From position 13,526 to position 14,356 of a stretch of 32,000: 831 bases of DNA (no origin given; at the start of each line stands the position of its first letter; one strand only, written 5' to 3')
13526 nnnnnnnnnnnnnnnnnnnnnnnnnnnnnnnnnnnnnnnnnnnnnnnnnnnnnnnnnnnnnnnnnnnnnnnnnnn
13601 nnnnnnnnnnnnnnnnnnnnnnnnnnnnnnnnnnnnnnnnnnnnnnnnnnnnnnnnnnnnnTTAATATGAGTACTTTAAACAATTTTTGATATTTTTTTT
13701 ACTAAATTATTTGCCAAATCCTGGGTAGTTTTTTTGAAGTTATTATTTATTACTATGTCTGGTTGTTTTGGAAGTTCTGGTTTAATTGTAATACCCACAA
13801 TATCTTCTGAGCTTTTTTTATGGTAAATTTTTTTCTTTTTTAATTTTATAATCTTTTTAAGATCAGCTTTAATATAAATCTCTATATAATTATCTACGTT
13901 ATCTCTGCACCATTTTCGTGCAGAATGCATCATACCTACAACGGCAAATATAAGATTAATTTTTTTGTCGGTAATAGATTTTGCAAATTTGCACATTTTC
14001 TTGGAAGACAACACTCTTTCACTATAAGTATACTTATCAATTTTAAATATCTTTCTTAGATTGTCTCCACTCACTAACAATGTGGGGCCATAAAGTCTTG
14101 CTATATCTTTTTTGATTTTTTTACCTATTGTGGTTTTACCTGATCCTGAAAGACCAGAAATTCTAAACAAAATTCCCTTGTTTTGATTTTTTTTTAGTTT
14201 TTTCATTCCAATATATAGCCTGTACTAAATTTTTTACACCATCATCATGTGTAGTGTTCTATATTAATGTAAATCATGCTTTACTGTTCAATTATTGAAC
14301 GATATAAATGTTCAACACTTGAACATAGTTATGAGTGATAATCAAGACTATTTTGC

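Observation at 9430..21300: A ~12 kb accessory island between dcd and rpmH combines a phosphonate-biosynthesis core with sulfation and oxidative/amino/methyl tailoring genes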

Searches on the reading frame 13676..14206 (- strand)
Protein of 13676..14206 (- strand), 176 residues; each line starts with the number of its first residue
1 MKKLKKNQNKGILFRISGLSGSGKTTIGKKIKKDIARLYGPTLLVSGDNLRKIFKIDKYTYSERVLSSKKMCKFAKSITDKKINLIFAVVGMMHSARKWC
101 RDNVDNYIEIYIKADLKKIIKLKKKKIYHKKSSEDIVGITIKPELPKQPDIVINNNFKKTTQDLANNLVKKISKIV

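Call 3: search_protein_families(library=pfam, proteins=[window:13676-14206:-], max_evalue=0.01)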
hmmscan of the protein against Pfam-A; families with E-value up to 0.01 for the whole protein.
window:13676-14206:- (176 aa): 5 families
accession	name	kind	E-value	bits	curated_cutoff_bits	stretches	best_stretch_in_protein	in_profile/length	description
PF01583.26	APS_kinase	-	5.3e-17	62.7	21.1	1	12-154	3-152/152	Adenylylsulphate kinase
PF13207.12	AAA_17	-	0.00054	20.7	27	1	18-59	2-39/136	AAA domain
PF00931.28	NB-ARC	-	0.0026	17.5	23.5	1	2-37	10-44/248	NB-ARC domain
PF06414.18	Zeta_toxin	-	0.0029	17.5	22.3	1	6-57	11-62/199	Zeta toxin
PF13238.12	AAA_18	-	0.0042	18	29.4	1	16-61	3-39/128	AAA domain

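Call 6: search_protein_families(library=ncbifam, proteins=[window:13676-14206:-], max_evalue=0.01)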
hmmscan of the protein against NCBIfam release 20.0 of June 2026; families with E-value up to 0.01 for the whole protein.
window:13676-14206:- (176 aa): 17 families
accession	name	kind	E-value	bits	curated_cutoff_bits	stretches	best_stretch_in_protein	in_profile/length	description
NF004041.0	PRK05541.1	subfamily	5.4e-33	114.5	127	1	8-174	4-172/176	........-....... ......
TIGR00455.1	apsK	equivalog_domain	5e-18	65.4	138.7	1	5-170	12-182/184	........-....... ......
NF004035.0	PRK05506.1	subfamily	1.4e-17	63.2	715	1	5-172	454-626/632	bifunctional sulfate adenylyltransferase subunit 1/adenylylsulfate kinase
NF003013.0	PRK03846.1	subfamily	2.1e-16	60.2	163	1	4-169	21-191/202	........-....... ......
NF002059.0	PRK00889.1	subfamily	5.7e-14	52.2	244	1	8-173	2-170/177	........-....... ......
NF004040.0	PRK05537.1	equivalog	3.9e-12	45.4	669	1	5-172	390-564/572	bifunctional sulfate adenylyltransferase/adenylylsulfate kinase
TIGR03574.1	selen_PSTK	equivalog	0.00035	20.1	290.5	1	16-123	4-113/249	L-seryl-tRNA(Sec) kinase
NF005255.0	PRK06762.2-2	equivalog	0.00047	20.2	140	1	13-54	5-43/163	hypothetical protein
TIGR00235.1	udk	equivalog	0.00055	19.6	220.3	1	8-52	3-45/207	uridine kinase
NF005807.0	PRK07667.1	equivalog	0.0011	18.6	221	1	2-38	8-44/193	kinase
NF004018.0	PRK05480.1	equivalog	0.0042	16.6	180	1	8-64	3-48/210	uridine kinase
NF005258.0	PRK06762.3-3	equivalog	0.0064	16.4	344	0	15-60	6-48/164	hypothetical protein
NF005253.0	PRK06762.1-4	equivalog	0.0071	16.5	159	0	13-53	4-41/166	hypothetical protein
NF005257.0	PRK06762.3-2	equivalog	0.0079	15.9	202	0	13-52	7-43/170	hypothetical protein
TIGR00959.1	ffh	equivalog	0.0082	15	473.2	0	3-51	91-140/428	signal recognition particle protein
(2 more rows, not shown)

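Call 46: search_solved_structures(query=window:13676-14206:-, max_evalue=0.001, show_alignments=3)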
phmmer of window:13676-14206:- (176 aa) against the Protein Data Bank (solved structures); distinct sequences matched with E-value up to 0.001: 18.
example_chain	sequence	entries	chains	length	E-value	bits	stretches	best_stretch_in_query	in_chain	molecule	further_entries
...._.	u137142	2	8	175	1.2e-12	51.4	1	13-173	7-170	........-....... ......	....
2yvu_A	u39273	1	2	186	2.4e-11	47.1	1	9-157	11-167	Probable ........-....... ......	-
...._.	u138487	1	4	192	5.8e-10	42.7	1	4-165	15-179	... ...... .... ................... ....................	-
5cb6_A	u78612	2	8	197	1.1e-06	31.9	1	8-161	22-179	Probable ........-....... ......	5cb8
2pey_A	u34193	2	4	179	2.4e-05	27.7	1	10-156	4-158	Bifunctional 3'-phosphoadenosine 5'-phosphosulfate synthetase 1 (PAPS synthetase 1) (PAPSS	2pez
2ofw_A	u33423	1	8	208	2.9e-05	27.4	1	10-156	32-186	APS kinase domain of the PAPS synthetase 1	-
2ofx_A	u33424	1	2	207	3.8e-05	27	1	11-156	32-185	Bifunctional 3'-phosphoadenosine 5'-phosphosulfate synthetase 1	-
8i1n_A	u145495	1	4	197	4.7e-05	26.7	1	11-170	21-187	Bifunctional 3'-phosphoadenosine 5'-phosphosulfate synthase 2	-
2ax4_A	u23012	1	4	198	4.8e-05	26.7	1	11-170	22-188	Bifunctional 3'-phosphoadenosine 5'-phosphosulfate synthetase 2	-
8i1o_A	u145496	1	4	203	5.2e-05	26.6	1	11-170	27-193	Bifunctional 3'-phosphoadenosine 5'-phosphosulfate synthase 2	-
3uie_A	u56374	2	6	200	5.5e-05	26.5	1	8-140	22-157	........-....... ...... 1, chloroplastic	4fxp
8i1m_A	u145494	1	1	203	6.2e-05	26.3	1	11-156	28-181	PAPSS1 protein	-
4bzp_A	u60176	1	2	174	0.00023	24.5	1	15-154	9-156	BIFUNCTIONAL ENZYME CYSN/CYSC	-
4bzq_A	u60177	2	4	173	0.00024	24.4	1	15-154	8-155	BIFUNCTIONAL ENZYME CYSN/CYSC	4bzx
4rfv_A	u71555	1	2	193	0.00036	23.8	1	13-154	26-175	Bifunctional enzyme CysN/CysC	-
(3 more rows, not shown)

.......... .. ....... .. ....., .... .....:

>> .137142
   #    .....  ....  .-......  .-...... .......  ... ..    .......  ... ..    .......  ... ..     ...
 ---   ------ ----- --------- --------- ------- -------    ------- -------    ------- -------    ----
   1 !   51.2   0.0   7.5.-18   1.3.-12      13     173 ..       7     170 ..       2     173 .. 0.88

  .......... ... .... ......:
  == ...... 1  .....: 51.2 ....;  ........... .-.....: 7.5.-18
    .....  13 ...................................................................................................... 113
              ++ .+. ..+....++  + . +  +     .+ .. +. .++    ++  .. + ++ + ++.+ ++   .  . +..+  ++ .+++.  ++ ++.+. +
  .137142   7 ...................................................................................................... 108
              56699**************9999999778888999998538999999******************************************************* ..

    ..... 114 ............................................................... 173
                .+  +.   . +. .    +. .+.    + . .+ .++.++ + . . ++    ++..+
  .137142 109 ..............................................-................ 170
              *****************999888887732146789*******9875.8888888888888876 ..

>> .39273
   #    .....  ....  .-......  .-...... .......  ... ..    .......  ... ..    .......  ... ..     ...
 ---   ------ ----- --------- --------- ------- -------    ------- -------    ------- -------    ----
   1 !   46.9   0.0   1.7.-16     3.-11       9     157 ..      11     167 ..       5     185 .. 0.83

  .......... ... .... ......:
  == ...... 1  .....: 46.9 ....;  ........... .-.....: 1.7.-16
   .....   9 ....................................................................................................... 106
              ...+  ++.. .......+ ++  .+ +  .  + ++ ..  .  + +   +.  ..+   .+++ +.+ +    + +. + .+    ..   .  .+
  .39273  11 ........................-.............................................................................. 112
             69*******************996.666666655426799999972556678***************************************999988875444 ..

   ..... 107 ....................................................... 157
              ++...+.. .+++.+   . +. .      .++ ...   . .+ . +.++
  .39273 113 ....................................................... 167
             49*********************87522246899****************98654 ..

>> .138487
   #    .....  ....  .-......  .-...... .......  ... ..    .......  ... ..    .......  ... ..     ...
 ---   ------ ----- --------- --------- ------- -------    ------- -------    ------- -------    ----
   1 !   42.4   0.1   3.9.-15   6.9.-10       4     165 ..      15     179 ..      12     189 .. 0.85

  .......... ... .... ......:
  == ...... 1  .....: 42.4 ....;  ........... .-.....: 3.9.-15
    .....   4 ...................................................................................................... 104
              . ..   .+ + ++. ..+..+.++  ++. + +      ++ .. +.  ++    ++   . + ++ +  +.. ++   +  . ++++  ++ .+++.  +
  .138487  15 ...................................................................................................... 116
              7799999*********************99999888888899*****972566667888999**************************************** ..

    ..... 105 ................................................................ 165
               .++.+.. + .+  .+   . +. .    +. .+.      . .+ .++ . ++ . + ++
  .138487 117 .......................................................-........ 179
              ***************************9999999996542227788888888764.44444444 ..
